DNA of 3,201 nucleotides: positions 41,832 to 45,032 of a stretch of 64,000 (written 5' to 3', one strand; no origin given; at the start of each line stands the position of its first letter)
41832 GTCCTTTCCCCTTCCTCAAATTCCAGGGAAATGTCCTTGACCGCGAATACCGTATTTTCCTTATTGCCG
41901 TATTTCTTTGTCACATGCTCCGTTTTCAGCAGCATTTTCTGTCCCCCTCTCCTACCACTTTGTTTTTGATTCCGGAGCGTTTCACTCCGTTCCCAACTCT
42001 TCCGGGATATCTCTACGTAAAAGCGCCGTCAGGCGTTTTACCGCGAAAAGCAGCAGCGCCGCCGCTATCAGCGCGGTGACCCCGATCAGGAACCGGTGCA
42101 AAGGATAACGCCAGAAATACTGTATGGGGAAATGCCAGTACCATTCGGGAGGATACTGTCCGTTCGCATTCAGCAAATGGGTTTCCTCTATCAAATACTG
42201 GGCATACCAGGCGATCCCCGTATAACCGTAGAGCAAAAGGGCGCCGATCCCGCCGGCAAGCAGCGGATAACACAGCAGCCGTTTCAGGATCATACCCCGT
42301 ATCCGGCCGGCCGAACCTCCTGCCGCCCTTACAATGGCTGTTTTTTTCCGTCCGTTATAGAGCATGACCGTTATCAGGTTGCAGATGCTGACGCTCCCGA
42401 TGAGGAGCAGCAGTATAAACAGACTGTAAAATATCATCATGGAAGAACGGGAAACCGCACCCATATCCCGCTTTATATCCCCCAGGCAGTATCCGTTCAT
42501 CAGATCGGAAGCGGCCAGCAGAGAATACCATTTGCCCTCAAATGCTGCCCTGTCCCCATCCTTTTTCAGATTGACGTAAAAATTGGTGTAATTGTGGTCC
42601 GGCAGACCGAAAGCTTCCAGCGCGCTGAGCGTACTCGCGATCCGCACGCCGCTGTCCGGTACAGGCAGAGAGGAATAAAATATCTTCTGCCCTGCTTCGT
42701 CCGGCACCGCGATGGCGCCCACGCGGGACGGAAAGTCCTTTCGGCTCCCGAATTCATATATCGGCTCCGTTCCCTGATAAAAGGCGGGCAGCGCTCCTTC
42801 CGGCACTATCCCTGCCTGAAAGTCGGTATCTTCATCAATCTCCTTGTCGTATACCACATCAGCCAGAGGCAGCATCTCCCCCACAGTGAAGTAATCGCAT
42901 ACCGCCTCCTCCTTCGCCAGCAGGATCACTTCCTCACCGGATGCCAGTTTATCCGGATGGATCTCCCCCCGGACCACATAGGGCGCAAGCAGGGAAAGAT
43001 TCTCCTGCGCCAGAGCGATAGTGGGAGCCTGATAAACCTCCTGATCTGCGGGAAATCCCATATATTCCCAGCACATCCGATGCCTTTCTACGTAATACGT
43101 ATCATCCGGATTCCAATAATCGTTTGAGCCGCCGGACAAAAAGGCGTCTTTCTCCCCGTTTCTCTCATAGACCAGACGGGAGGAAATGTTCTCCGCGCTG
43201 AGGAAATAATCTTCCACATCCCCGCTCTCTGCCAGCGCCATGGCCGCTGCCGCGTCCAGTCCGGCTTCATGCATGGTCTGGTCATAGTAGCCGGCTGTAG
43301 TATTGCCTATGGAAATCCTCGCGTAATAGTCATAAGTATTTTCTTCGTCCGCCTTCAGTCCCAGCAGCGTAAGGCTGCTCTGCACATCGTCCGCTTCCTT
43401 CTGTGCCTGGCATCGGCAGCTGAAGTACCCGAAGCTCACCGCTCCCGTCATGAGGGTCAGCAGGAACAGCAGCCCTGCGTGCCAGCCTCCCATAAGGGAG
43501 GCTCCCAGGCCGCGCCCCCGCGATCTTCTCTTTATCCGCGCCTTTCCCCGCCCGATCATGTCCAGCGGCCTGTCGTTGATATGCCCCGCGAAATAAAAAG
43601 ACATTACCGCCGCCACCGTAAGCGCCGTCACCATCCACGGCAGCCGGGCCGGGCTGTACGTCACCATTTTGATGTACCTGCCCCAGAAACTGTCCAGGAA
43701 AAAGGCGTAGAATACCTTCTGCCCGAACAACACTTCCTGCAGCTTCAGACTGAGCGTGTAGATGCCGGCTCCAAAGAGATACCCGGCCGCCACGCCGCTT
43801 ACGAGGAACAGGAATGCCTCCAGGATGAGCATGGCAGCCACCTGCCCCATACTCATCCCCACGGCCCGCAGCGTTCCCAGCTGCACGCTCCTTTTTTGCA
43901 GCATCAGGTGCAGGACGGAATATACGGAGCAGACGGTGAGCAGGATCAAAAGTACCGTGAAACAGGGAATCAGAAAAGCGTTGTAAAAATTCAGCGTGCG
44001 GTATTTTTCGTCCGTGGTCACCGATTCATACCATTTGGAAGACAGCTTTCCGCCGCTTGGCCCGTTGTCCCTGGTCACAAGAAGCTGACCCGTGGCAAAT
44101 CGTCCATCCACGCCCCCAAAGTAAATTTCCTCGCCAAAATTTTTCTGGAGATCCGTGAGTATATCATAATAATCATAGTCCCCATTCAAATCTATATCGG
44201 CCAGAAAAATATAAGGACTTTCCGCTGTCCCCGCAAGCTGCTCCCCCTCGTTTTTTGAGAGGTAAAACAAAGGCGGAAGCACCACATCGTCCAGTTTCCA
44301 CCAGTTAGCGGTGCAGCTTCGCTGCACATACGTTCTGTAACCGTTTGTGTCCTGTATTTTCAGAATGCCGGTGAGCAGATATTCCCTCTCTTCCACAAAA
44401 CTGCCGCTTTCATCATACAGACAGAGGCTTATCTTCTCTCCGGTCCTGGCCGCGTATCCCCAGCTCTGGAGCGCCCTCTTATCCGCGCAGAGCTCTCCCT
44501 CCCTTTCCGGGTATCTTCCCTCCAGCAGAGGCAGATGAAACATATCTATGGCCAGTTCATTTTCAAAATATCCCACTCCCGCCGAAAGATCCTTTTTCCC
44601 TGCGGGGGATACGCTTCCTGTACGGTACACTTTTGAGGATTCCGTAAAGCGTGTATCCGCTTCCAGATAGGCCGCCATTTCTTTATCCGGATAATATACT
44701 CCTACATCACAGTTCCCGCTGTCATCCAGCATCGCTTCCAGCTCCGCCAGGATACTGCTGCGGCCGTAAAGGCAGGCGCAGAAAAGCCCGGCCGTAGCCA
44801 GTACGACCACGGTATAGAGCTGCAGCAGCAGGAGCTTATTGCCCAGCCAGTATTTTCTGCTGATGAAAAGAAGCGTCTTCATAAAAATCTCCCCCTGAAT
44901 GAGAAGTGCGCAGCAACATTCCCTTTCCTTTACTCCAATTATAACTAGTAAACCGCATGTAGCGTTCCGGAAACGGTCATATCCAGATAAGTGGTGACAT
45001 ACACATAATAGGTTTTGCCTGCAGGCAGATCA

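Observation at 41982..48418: Tandem FtsX/MacB permease paralogues with identical constant blocks and divergent variable blocks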

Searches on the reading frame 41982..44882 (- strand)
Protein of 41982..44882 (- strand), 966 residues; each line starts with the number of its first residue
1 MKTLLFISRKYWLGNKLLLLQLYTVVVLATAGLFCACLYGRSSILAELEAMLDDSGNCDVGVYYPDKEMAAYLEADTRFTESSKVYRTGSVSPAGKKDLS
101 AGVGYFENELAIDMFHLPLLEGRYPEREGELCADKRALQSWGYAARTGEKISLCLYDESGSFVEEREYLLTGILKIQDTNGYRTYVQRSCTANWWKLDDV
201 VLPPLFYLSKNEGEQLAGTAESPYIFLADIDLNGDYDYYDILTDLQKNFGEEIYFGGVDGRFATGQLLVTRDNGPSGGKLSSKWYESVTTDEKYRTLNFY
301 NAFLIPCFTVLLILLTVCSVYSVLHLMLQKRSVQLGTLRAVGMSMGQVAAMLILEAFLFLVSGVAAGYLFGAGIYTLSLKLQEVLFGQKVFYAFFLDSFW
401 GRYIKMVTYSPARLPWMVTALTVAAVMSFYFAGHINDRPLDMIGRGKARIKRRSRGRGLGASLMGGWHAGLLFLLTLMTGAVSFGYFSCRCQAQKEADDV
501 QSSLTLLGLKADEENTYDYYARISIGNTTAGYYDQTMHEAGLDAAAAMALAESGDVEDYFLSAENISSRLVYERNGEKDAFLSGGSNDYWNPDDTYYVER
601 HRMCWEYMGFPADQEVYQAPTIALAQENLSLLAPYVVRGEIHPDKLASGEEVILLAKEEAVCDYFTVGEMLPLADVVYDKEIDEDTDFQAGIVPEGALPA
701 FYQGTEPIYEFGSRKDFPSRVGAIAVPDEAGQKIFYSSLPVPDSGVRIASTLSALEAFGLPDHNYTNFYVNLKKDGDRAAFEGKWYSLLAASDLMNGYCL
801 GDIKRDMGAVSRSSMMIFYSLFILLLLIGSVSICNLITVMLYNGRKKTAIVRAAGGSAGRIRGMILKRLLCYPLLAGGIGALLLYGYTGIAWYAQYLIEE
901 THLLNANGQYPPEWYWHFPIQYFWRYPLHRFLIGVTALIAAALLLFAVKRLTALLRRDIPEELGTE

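Call 6: search_protein_families(library=pfam, proteins=[window:41982-44882:-], max_evalue=0.01)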
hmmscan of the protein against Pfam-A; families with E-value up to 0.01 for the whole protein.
window:41982-44882:- (966 aa): 1 family
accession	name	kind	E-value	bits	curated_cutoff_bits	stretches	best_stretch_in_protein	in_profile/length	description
PF02687.27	FtsX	-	5e-19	69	25.5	2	308-395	3-89/120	FtsX-like permease C-terminal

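Call 10: find_homologous_proteins(query=window:41982-44882:-, region=1-966)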
Query window:41982-44882:-, residues 1-966 (966 aa): 13 proteins with E <= 0.001 among 8000 candidates.
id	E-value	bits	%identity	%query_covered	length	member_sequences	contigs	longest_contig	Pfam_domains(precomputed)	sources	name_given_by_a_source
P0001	0.0e+0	2047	93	100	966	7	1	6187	PF02687.28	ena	-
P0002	0.0e+0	1603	76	100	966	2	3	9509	PF02687.28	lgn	-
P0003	0.0e+0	1475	71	100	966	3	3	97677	PF02687.28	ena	-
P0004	0.0e+0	1267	60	100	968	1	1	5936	PF02687.28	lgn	-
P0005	0.0e+0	1215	57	100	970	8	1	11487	PF02687.28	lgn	-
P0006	0.0e+0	1213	58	100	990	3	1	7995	PF02687.28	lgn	-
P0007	0.0e+0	1071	53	100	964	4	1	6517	PF02687.28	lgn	-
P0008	7.3e-263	893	48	100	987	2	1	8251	PF02687.28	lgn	-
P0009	1.0e-253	863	46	100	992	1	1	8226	PF02687.28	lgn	-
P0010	1.8e-252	859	46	100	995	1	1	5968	PF02687.28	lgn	-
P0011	1.8e-250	852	46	100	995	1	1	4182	PF02687.28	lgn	-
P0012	1.2e-4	38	30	9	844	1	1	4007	PF02687.28,PF12704.15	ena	-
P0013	9.7e-4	35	31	6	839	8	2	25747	PF02687.28,PF12704.15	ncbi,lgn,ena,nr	ncbi:MAG: hypothetical protein B7C55_12225 [Actinomycetales bacterium mxb001]|nr:MAG: hypothetical p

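Call 12: find_encoding_contigs(protein=P0003, flank=10000, max_places=4)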
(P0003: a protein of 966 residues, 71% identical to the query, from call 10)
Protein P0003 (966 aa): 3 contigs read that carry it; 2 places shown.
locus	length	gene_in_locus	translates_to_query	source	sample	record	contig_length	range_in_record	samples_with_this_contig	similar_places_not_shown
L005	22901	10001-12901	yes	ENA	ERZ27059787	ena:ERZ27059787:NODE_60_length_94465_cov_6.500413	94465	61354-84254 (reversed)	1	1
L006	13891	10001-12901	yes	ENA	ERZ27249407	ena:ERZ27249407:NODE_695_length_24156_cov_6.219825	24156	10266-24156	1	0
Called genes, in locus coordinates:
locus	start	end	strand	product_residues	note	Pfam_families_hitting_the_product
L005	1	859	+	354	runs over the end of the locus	PF00155:Aminotran_1_2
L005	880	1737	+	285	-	PF04018:VCA0040-like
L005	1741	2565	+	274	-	PF13489:Methyltransf_23 (weak), PF05401:NodS, PF13649:Methyltransf_25, PF13847:Methyltransf_31, PF08241:Methyltransf_11, PF08242:Methyltransf_12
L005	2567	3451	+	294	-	PF01430:HSP33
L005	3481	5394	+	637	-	PF00795:CN_hydrolase, PF02540:NAD_synthase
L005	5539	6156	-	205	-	-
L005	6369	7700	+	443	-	PF03951:Gln-synt_N, PF00120:Gln-synt_C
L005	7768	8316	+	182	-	PF03861:ANTAR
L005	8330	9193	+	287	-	PF01678:DAP_epimerase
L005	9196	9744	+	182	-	PF12158:DUF3592 (faint)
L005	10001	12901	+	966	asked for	PF02687:FtsX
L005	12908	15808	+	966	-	PF02687:FtsX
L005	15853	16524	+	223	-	PF13555:AAA_29 (weak), PF00005:ABC_tran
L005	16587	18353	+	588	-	PF00664:ABC_membrane, PF00005:ABC_tran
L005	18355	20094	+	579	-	PF00664:ABC_membrane, PF00005:ABC_tran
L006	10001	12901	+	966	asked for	PF02687:FtsX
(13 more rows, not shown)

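Call 13: find_encoding_contigs(protein=P0002, flank=10000, max_places=4)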
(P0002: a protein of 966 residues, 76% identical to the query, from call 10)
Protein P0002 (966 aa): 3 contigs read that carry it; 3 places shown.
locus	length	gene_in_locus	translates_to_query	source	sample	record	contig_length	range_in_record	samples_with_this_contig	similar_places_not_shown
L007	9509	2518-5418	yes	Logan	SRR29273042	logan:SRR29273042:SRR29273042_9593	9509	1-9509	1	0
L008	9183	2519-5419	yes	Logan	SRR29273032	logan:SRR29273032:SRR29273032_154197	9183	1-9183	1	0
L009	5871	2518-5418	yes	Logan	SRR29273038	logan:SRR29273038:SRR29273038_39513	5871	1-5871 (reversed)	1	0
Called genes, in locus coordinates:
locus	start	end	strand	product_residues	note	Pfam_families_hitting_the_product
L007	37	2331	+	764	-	PF13416:SBP_bac_8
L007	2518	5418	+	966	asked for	PF02687:FtsX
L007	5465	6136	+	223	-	PF02463:SMC_N (faint), PF13555:AAA_29 (weak), PF00005:ABC_tran, PF13304:AAA_21 (faint)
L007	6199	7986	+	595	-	PF00664:ABC_membrane, PF00005:ABC_tran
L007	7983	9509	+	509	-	?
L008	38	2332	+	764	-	PF13416:SBP_bac_8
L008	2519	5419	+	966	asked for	PF02687:FtsX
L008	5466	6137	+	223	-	PF02463:SMC_N (faint), PF13555:AAA_29 (weak), PF00005:ABC_tran, PF13304:AAA_21 (faint)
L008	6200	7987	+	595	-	PF00664:ABC_membrane, PF00005:ABC_tran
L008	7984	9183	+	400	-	?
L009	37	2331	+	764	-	PF13416:SBP_bac_8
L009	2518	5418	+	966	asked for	PF02687:FtsX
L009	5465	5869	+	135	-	?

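Call 14: find_encoding_contigs(protein=P0001, flank=10000, max_places=4)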
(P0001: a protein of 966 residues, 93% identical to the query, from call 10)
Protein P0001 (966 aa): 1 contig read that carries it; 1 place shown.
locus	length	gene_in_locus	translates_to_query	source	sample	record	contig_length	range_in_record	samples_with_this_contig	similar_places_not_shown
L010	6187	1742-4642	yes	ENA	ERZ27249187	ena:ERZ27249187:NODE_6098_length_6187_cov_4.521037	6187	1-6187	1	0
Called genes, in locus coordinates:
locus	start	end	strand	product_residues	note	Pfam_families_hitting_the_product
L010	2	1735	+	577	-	?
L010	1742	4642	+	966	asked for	PF02687:FtsX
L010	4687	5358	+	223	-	PF13555:AAA_29 (weak), PF00005:ABC_tran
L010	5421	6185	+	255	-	?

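Call 19: find_encoding_contigs(protein=window:41982-44882:-, flank=10000, max_places=8)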
Protein window:41982-44882:- (966 aa): no gene with exactly this product is on record in the collection.

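Call 27: find_encoding_contigs(protein=P0005, flank=10000, max_places=3)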
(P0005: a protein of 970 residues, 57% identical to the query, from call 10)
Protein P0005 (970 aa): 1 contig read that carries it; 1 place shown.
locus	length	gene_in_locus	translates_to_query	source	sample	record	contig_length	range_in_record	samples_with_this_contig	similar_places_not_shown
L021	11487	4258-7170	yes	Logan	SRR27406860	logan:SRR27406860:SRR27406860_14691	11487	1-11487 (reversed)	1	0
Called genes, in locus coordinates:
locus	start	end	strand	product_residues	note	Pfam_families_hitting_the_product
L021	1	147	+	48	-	?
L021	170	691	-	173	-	-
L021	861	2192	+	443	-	PF03951:Gln-synt_N, PF00120:Gln-synt_C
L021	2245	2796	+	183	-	PF03861:ANTAR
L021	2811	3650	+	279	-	PF01678:DAP_epimerase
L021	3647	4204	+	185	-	-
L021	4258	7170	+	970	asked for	PF02687:FtsX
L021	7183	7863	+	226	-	PF00005:ABC_tran, PF02463:SMC_N (faint)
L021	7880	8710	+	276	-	-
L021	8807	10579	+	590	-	PF00664:ABC_membrane, PF00005:ABC_tran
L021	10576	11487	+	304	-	?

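Call 28: find_encoding_contigs(protein=P0008, flank=10000, max_places=3)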
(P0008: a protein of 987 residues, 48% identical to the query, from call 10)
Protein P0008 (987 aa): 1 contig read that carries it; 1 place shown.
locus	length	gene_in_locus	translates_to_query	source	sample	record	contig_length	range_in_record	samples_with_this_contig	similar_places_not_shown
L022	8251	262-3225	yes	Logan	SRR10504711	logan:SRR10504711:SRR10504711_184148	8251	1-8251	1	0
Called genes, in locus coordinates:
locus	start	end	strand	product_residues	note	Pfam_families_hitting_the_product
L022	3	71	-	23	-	?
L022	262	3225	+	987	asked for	PF02687:FtsX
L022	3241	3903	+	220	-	PF02463:SMC_N (faint), PF00005:ABC_tran, PF13304:AAA_21 (faint)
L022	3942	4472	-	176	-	PF00578:AhpC-TSA, PF08534:Redoxin, PF00085:Thioredoxin, PF13905:Thioredoxin_8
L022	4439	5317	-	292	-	PF12838:Fer4_7 (faint), PF25160:LdpA_Fe-S-bd (faint), PF13484:Fer4_16 (faint), PF12801:Fer4_5, PF12837:Fer4_6 (weak), PF13237:Fer4_10 (weak), PF00037:Fer4 (weak)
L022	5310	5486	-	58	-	-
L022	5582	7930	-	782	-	PF05569:Peptidase_M56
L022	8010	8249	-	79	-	?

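Call 31: search_protein_representatives(protein=window:41982-44882:-)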
Query: 966 residues. Proteins with E-value up to 0.001 (for the whole library): 723; up to 1e-10: 165; up to 1e-30: 80. The best 150 are listed.
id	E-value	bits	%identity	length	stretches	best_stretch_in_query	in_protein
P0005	0.0e+00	1214.9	58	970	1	1-964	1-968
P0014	4.4e-171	587.5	35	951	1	1-936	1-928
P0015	6.8e-93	328.7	31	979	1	2-930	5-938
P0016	2.5e-84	300.4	29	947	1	7-962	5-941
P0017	6.2e-84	299.1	28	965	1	7-944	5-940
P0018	5.4e-81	289.3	27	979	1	20-906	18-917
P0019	7.3e-81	288.9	28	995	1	2-948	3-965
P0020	5.9e-80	285.9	27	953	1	10-935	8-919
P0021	3.9e-79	283.2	29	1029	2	7-455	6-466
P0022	4.3e-78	279.8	27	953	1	7-939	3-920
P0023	8.3e-69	249.0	26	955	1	6-945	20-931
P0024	1.2e-68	248.5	31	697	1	26-712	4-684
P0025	9.3e-68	245.5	25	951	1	10-943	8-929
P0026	1.1e-67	245.2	26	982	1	6-928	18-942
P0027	2.8e-67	244.0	27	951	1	6-927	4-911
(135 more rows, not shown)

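Call 39: list_cluster_members(proteins=[P0001, P0002, P0003])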
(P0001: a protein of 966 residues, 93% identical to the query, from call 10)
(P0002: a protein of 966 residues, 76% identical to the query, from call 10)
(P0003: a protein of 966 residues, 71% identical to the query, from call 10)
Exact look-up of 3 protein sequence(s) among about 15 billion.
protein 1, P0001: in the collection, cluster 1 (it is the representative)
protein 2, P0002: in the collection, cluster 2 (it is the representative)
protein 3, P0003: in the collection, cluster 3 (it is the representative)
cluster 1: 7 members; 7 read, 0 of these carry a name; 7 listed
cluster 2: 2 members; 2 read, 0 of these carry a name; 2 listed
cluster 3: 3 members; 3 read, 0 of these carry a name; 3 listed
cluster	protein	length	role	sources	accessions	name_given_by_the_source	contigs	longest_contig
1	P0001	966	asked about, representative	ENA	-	-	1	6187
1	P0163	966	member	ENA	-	-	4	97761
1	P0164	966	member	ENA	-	-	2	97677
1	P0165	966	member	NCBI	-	-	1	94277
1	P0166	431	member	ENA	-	-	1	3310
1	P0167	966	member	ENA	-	-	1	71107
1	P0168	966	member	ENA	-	-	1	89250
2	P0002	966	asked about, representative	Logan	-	-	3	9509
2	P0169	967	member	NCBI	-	-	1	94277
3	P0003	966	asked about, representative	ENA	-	-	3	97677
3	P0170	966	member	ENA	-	-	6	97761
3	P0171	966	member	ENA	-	-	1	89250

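Call 48: search_protein_families(library=ncbifam, proteins=[window:41982-44882:-], max_evalue=0.01)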
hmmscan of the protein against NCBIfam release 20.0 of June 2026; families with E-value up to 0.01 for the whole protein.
window:41982-44882:- (966 aa): 2 families
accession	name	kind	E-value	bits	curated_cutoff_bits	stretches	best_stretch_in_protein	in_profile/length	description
TIGR03434.1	ADOP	subfamily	0.0015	16.7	622.3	1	301-375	677-751/803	ADOP family duplicated permease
TIGR02212.1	lolCE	equivalog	0.0031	16.5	362.45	0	308-396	272-358/411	lipoprotein-releasing ABC transporter permease subunit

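Call 51: predict_structure(alignment_id=A1)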
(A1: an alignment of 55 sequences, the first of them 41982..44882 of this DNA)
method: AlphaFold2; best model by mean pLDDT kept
length: 966 residues; sequences in the alignment: 55
mean_pLDDT: 83.4   pTM: 0.77
mean pLDDT of the five models: 83.4, 82.8, 82.6, 81.3, 81.0
residues with pLDDT >= 90: 312; 70-90: 539; 50-70: 95; < 50: 20
segments of 3 or more residues with pLDDT < 50: 447-465
pLDDT, mean of each block of 10 residues (from residue 1): 81 85 87 88 87 88 91 93 93 85 94 91 94 93 90 90 93 86 76 67 93 81 89 81 89 73 79 56 59 60 69 77 78 84 86 88 93 91 82 87 84 88 82 76 57 40 57 86 87 80 73 75 83 84 93 91 92 87 70 79 90 89 93 94 95 94 94 92 81 85 89 94 93 79 88 94 92 88 91 87 84 82 82 81 76 83 86 91 90 88 58 77 86 91 86 72 55
secondary structure, 60 per line:
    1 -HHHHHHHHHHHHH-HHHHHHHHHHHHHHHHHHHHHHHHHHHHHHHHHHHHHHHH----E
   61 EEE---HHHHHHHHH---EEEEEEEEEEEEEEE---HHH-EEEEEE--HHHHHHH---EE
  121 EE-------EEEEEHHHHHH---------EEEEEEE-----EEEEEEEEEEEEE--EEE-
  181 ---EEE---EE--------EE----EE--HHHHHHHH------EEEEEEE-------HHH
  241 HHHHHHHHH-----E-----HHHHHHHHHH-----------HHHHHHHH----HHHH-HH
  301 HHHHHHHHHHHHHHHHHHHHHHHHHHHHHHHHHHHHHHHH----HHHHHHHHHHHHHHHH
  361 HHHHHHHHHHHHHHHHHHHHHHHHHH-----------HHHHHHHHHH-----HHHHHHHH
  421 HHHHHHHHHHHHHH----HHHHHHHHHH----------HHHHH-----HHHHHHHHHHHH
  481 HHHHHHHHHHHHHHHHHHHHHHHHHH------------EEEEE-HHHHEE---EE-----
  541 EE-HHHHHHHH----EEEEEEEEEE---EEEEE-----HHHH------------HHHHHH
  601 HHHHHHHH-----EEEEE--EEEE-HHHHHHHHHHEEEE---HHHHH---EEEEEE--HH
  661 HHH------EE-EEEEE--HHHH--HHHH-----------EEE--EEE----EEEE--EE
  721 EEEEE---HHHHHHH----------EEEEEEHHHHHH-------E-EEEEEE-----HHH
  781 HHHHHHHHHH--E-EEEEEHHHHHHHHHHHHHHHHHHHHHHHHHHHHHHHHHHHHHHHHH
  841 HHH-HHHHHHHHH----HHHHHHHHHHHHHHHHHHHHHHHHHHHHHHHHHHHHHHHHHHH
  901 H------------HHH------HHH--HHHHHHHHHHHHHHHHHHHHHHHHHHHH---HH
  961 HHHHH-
elements in order (helices of 4 or more, strands of 3 or more residues): H2-14 H16-55 E60-63 H67-75 E79-93 E101-106 H109-115 E119-122 E130-134 H135-140 E150-156 E162-174 E177-179 E184-186 H210-217 E224-230 H238-249 H261-270 H282-289 H294-297 H299-340 H345-386 H398-407 H413-434 H439-448 H459-463 H469-506 E519-523 H525-528 H544-551 E556-565 E569-573 H579-582 H595-608 E614-618 E621-624 H626-635 E636-639 H643-647 E651-656 H659-663 E673-677 H680-683 H686-689 E701-703 E706-708 E713-716 E719-725 H729-735 E746-751 H752-757 E767-772 H778-790 E795-799 H800-843 H845-853 H858-901 H928-955 H959-965

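Call 53: search_solved_structures(query=A1, max_evalue=0.01)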
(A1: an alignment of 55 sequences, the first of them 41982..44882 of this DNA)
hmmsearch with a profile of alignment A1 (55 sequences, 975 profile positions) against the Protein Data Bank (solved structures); distinct sequences matched with E-value up to 0.01: 17.
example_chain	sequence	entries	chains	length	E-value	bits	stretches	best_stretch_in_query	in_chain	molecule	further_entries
9w37_A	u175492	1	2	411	4.7e-10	41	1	296-434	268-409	LolF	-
5gko_A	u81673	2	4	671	7.7e-10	40.3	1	773-897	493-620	Macrolide export ATP-binding/permease protein MacB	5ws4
9w35_A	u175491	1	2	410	1.2e-09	39.7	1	296-434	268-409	LolF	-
9o9x_C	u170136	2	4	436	2.8e-09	38.4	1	827-974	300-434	ABC transporter permease YtrF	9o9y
9w2w_A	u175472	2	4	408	3.4e-09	38.1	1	296-432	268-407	LolF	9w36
5lil_A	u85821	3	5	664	1.9e-07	32.4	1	773-898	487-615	Macrolide export ATP-binding/permease protein MacB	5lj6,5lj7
7arh_E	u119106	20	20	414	1.8e-06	29.1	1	801-910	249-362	Lipoprotein-releasing system transmembrane protein LolE | Lipoprotein transporter subunit LolE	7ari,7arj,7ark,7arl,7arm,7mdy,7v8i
7mdx_B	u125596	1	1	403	1.8e-06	29.1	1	801-910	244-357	Lipoprotein-releasing system transmembrane protein LolE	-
9rli_E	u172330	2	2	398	3.6e-06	28.1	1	810-910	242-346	Lipoprotein-releasing system transmembrane protein LolE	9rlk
9ugg_E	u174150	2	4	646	5.3e-06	27.6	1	304-481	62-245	Lantibiotic ABC transporter permease PsdB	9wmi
5nik_J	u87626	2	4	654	5.8e-06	27.4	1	772-895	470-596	Macrolide export ATP-binding/permease protein MacB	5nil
8tzj_C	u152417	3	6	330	2.9e-05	25.1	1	821-898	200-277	Cell division protein FtsX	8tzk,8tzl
7tcg_A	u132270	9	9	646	5.7e-05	24.2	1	301-442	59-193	Bacitracin export permease protein BceB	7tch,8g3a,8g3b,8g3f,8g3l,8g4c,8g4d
7arh_C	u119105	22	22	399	0.0017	19.3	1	298-432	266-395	Lipoprotein-releasing ABC transporter permease subunit LolC | Lipo-releasing system transmembrane protein lolC | Lipoprotein-releasing system transmembrane prot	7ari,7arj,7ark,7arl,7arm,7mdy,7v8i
7mdx_A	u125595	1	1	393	0.0018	19.2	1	298-368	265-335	Lipoprotein-releasing system transmembrane protein LolC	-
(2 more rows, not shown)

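Call 54: fold_search(model_id=the predicted structure, library=pdb)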
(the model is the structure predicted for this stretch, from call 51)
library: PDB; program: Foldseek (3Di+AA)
matches with E <= 10: 146; with E <= 0.001: 57
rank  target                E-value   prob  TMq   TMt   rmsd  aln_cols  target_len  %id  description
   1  9ge6_A                4.6e-17  1.00  0.34  0.40  18.1      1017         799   11  Structure of E. coli YbbAP (released 2025-05-28)
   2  9ge7_A                2.7e-16  1.00  0.36  0.41  16.2      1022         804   12  Structure of E. coli YbbAP with bound ATP analogue (released 2025-05-28)
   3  5gko_A                8.6e-10  1.00  0.27  0.36  10.7       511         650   13  Crystal structure of tripartite-type ABC transporter, MacB from Acinetobacter baumannii (released 2017-11-15)
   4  7arh_E                1.7e-09  1.00  0.23  0.44  10.0       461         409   12  LolCDE in complex with lipoprotein (released 2021-04-07)
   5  7tch_A                2.6e-09  1.00  0.29  0.39  19.6       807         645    9  BceAB E169Q variant ATP-bound conformation (released 2022-04-06)
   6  8g3a_A                3.1e-09  1.00  0.30  0.40  13.7       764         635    9  BceAB-S nucleotide free TM state 1 (released 2023-06-21)
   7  9rlc_E                4.0e-09  1.00  0.25  0.47   9.7       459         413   11  LolCDE complex with Lpp lipoprotein (released 2026-01-21)
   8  9rld_E                4.9e-09  1.00  0.21  0.38  12.4       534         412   10  LolCDE complex with Lpp lipoprotein (released 2026-01-21)
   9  7tcg_A                6.3e-09  1.00  0.30  0.42  19.3       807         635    9  BceAB nucleotide-free conformation (released 2022-04-06)
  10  5xu1_M                6.6e-09  1.00  0.19  0.39  12.7       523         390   12  Structure of a non-canonical ABC transporter from Streptococcus pneumoniae R6 (released 2018-01-24)
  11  5lil_A                8.5e-09  1.00  0.25  0.35   8.6       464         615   12  Structure of Aggregatibacter actinomycetemcomitans MacB bound to ATPyS (P21) (released 2017-11-15)
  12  5lil_B                2.3e-08  1.00  0.25  0.36   8.3       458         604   12  Structure of Aggregatibacter actinomycetemcomitans MacB bound to ATPyS (P21) (released 2017-11-15)
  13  5nik_J                2.8e-08  1.00  0.27  0.38   8.1       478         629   12  Structure of the MacAB-TolC ABC-type tripartite multidrug efflux pump (released 2017-05-24)
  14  8g4c_A                4.8e-08  1.00  0.28  0.38  20.6       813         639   10  BceABS ATPgS high res TM (released 2023-06-21)
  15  8s5g_A                5.1e-08  1.00  0.26  0.36  15.5       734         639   10  BceABS nucleotide-free state (released 2025-09-03)
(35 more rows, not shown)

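Call 59: find_encoding_contigs(protein=P0004, flank=6000, max_places=3)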
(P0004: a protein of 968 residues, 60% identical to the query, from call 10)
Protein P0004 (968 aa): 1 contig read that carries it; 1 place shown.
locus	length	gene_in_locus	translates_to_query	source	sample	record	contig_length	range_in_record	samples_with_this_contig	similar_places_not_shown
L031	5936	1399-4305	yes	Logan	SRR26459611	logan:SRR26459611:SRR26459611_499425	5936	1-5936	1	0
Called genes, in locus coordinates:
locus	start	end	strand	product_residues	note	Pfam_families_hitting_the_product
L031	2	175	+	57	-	?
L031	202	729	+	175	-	-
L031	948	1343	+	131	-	-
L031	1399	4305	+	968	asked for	PF02687:FtsX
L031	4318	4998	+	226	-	PF00005:ABC_tran, PF02463:SMC_N (faint)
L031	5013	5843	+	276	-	-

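Call 70: find_related_loci(query=window:41982-44882:-, collection=genome_contigs, flank=8000)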
Query window:41982-44882:- (966 aa) in genome_contigs; peptide patterns used: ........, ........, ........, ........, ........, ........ (x = any residue, [..] = any of these).
15 stretches matched a pattern, but none encodes a relative of the query by tblastn (E <= 1e-3).

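Call 71: find_related_loci(query=window:41982-44882:-, collection=metagenome_contigs, flank=8000)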
Query window:41982-44882:- (966 aa) in metagenome_contigs; peptide patterns used: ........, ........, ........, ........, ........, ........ (x = any residue, [..] = any of these).
20 stretches matched a pattern, but none encodes a relative of the query by tblastn (E <= 1e-3).
